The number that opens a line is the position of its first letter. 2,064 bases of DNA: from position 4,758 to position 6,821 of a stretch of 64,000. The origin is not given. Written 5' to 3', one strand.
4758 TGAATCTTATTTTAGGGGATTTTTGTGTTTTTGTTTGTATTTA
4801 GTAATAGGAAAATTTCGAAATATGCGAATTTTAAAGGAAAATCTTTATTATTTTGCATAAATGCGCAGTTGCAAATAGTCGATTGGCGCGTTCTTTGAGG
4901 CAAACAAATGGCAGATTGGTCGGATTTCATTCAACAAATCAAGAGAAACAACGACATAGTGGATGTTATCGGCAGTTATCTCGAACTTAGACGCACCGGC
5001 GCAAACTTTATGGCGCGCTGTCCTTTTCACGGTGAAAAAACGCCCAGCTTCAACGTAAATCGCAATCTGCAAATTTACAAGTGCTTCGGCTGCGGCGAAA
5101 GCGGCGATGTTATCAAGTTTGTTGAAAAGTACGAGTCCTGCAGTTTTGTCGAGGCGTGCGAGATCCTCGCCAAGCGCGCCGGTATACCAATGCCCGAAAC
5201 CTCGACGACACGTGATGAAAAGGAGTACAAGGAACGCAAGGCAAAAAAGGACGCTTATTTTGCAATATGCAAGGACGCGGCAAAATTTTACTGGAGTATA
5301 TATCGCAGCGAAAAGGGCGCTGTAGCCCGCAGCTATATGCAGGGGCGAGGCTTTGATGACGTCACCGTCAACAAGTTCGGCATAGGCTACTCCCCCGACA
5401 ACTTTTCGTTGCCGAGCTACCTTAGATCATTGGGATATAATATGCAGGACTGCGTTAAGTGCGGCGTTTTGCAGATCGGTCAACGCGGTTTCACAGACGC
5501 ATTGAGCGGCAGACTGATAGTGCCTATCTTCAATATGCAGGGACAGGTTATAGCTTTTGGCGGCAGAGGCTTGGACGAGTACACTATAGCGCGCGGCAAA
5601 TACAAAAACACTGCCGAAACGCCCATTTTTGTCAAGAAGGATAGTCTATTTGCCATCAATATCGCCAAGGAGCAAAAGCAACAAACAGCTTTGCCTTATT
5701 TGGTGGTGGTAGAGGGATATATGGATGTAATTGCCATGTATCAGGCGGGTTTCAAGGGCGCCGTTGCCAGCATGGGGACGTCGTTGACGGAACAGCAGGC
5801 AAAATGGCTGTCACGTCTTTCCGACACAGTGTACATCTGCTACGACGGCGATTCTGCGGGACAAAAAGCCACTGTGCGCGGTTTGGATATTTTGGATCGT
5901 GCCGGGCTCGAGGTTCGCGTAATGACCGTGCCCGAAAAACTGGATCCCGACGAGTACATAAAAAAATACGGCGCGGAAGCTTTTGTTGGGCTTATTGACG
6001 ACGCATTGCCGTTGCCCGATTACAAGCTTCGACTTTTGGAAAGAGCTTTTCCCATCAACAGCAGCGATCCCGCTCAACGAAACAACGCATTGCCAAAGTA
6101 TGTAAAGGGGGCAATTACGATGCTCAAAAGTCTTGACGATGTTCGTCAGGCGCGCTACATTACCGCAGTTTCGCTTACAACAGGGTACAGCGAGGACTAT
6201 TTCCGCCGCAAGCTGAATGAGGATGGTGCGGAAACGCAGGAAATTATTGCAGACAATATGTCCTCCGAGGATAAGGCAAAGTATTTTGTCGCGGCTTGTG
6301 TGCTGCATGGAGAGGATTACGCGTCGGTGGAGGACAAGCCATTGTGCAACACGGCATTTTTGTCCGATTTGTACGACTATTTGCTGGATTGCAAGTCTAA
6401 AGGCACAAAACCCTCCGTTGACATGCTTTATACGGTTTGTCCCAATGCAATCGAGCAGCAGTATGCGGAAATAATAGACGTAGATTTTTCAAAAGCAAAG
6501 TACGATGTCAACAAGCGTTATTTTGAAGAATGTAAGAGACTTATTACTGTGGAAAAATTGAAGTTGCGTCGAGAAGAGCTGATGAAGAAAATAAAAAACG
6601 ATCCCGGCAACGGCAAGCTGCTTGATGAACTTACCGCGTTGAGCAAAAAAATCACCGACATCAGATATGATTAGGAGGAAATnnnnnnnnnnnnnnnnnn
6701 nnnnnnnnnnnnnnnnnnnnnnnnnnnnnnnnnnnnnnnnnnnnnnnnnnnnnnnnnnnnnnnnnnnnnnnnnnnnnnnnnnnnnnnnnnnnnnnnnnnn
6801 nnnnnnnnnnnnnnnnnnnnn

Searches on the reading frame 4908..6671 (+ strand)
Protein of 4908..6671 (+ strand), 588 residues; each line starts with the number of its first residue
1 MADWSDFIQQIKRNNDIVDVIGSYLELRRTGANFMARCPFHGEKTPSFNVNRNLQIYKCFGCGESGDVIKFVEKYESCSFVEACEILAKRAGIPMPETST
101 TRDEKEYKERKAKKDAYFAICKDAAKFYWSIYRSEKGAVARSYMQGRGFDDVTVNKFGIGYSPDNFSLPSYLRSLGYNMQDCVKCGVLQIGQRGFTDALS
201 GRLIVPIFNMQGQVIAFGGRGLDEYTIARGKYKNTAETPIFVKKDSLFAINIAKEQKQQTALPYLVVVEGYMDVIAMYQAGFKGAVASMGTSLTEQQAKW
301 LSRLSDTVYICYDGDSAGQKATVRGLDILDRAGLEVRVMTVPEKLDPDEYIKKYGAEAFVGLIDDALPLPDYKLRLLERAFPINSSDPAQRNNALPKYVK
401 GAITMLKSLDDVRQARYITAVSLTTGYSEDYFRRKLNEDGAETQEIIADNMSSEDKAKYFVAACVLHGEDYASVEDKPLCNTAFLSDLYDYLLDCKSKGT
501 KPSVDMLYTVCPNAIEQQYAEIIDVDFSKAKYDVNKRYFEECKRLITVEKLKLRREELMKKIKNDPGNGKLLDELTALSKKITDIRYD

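Call 38: search_protein_families(library=pfam, proteins=[window:4908-6671:+], max_evalue=0.00001)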
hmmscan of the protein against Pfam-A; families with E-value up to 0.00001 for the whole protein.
window:4908-6671:+ (588 aa): 6 families
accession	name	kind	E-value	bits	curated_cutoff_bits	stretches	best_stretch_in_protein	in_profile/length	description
PF01807.25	Zn_ribbon_DnaG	-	1.2e-37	128.1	24.9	1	6-97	4-95/98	CHC2 zinc finger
PF08275.17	DNAG_N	-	1.7e-26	93.2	26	1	130-253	4-127/128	DNA primase catalytic core, N-terminal domain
PF13155.12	Toprim_2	-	1.8e-25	89.5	22.1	1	266-351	1-88/88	Toprim-like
PF13662.12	Toprim_4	-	3.4e-19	69.3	25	1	265-338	3-83/85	Toprim domain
PF01751.28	Toprim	-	6.5e-13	49.1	23.1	1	265-338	2-93/96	Toprim domain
PF13362.12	Toprim_3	-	5e-07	30.5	27.2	1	265-356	2-94/95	Toprim domain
